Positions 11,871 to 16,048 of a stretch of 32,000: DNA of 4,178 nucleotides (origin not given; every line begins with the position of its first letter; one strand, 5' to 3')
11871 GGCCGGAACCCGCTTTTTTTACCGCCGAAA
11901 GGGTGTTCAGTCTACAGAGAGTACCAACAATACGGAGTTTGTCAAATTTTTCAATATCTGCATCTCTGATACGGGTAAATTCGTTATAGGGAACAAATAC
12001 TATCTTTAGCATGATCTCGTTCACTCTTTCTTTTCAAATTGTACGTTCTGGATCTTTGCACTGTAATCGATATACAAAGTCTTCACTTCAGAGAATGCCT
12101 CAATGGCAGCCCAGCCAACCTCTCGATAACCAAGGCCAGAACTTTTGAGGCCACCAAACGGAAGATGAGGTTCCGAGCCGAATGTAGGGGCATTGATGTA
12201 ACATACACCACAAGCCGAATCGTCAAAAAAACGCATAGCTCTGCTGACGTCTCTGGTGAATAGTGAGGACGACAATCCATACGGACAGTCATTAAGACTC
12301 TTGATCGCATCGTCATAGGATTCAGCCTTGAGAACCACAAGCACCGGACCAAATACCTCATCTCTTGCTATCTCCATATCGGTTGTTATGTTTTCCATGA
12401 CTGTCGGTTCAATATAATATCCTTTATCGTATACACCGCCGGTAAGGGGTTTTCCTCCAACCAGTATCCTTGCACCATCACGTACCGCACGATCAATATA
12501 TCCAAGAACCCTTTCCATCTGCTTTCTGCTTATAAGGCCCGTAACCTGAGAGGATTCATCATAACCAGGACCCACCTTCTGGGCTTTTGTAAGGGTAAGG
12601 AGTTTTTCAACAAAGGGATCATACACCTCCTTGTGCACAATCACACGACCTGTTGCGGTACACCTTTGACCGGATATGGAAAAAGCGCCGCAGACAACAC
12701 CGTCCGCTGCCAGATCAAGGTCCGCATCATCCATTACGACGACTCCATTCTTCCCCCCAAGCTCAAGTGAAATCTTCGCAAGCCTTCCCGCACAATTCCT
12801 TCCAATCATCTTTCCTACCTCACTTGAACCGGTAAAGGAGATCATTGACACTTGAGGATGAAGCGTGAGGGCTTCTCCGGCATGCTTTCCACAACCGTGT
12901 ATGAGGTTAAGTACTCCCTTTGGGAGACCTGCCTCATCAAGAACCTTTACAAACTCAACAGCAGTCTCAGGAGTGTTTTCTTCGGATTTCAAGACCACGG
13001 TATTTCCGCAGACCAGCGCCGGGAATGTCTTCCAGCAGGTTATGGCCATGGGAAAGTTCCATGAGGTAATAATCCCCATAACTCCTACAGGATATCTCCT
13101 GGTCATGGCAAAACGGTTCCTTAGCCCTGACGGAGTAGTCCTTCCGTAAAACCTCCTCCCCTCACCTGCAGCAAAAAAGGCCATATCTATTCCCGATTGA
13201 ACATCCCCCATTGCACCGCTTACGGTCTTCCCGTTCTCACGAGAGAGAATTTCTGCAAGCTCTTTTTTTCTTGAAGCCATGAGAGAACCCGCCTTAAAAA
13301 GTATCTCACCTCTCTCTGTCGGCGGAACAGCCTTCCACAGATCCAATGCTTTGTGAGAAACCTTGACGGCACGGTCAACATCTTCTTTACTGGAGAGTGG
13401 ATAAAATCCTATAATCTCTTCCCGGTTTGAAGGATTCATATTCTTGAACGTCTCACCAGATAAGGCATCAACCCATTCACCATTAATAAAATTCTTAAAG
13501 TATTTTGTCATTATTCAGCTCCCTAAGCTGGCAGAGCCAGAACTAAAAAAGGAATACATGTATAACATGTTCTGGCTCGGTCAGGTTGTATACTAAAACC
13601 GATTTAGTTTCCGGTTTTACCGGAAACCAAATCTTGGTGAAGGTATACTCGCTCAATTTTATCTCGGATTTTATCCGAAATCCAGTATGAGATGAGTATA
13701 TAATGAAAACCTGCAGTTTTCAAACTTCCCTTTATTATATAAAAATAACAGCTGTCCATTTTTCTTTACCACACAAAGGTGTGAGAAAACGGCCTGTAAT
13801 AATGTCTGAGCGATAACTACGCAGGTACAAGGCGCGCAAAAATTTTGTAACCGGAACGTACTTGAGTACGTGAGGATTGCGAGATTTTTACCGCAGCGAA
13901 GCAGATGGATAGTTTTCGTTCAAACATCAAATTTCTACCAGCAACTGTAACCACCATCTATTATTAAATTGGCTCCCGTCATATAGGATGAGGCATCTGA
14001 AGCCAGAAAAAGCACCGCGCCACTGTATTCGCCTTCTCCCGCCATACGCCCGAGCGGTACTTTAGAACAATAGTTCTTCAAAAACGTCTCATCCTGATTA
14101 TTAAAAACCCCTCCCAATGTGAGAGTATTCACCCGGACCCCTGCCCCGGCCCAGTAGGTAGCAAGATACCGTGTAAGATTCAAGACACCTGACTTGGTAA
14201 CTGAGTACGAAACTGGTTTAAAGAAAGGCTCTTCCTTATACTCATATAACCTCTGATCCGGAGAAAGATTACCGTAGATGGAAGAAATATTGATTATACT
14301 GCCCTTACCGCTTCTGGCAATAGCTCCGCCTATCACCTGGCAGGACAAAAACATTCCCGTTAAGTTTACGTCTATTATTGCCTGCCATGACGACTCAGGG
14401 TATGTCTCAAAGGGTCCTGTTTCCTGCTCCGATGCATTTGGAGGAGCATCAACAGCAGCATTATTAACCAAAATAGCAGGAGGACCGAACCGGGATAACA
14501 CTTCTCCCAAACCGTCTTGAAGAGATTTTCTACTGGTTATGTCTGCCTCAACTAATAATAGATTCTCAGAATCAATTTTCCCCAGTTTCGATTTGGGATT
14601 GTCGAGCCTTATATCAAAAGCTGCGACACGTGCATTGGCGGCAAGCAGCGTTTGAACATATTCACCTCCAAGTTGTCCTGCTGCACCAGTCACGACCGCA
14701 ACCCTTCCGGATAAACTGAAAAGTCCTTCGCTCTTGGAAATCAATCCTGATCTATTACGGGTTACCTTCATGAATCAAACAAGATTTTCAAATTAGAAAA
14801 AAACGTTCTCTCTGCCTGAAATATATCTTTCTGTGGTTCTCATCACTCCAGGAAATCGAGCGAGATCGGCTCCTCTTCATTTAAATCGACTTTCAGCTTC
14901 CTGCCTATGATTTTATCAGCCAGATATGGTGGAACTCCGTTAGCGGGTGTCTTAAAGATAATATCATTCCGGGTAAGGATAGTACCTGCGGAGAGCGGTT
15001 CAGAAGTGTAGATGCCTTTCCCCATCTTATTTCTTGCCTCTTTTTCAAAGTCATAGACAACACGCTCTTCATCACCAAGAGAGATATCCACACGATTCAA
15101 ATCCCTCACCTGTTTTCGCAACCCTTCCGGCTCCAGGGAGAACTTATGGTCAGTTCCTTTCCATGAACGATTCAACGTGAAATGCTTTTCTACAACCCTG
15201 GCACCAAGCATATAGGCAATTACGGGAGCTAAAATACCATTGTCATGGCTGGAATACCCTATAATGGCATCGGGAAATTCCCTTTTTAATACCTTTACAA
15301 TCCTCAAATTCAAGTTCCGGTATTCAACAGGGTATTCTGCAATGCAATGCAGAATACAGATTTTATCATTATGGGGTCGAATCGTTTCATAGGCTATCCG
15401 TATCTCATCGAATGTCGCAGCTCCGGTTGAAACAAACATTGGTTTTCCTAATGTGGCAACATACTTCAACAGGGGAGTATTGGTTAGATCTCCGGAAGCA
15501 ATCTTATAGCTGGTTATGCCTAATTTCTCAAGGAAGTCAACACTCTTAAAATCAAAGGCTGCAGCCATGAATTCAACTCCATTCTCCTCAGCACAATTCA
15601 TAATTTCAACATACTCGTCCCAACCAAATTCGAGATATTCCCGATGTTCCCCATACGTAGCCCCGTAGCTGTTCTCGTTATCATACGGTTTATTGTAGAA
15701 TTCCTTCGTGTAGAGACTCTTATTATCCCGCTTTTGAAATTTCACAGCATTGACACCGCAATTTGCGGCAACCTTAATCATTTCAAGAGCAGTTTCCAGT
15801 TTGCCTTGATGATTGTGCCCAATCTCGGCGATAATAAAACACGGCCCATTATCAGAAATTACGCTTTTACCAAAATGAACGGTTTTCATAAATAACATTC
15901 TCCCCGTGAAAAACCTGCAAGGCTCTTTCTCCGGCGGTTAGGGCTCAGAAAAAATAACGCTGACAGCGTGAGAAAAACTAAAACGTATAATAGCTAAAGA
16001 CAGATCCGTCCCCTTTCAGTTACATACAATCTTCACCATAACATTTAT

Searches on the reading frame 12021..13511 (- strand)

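Call 8: search_protein_families(library=pfam, proteins=[window:12021-13511:-], max_evalue=0.001)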
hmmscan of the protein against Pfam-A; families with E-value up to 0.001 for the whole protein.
window:12021-13511:- (496 aa): 1 family
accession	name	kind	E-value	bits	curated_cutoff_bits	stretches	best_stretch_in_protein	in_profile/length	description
PF00171.27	Aldedh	-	1e-163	545.6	23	1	13-478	1-460/461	Aldehyde dehydrogenase family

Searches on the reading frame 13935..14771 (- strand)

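Call 9: search_protein_families(library=pfam, proteins=[window:13935-14771:-], max_evalue=0.001)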
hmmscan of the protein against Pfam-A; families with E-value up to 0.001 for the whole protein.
window:13935-14771:- (278 aa): 4 families
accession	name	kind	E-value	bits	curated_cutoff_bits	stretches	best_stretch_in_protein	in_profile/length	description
PF13561.12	adh_short_C2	-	5.6e-37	128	27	1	29-276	1-236/236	Enoyl-(Acyl carrier protein) reductase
PF00106.31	adh_short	-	5.6e-32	111.2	26.6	1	23-222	1-182/195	short chain dehydrogenase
PF01370.27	Epimerase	-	8.5e-07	29.1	20.9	1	26-213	2-168/240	NAD dependent epimerase/dehydratase family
PF01073.25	3Beta_HSD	-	0.00083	18.9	22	0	26-90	1-66/280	3-beta hydroxysteroid dehydrogenase/isomerase family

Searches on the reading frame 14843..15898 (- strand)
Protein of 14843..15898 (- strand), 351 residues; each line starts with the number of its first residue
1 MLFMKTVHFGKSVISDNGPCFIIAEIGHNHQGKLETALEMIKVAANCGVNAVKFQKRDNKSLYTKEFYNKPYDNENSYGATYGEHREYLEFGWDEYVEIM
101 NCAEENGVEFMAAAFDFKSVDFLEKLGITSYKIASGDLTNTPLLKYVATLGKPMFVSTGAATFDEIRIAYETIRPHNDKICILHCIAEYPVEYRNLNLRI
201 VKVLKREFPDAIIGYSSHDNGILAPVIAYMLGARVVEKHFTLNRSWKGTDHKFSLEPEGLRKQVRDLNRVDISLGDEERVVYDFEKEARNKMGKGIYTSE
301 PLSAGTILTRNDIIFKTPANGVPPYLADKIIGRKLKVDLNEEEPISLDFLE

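Call 9: search_protein_families(library=pfam, proteins=[window:14843-15898:-], max_evalue=0.001)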
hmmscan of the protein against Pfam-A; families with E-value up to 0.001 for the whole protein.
window:14843-15898:- (351 aa): 2 families
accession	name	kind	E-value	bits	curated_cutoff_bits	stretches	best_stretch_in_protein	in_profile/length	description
PF03102.20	NeuB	-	4.5e-79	265.8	22.1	1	40-278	1-240/241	NeuB family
PF08666.17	SAF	-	2.7e-05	25.1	21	1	296-350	4-62/63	SAF domain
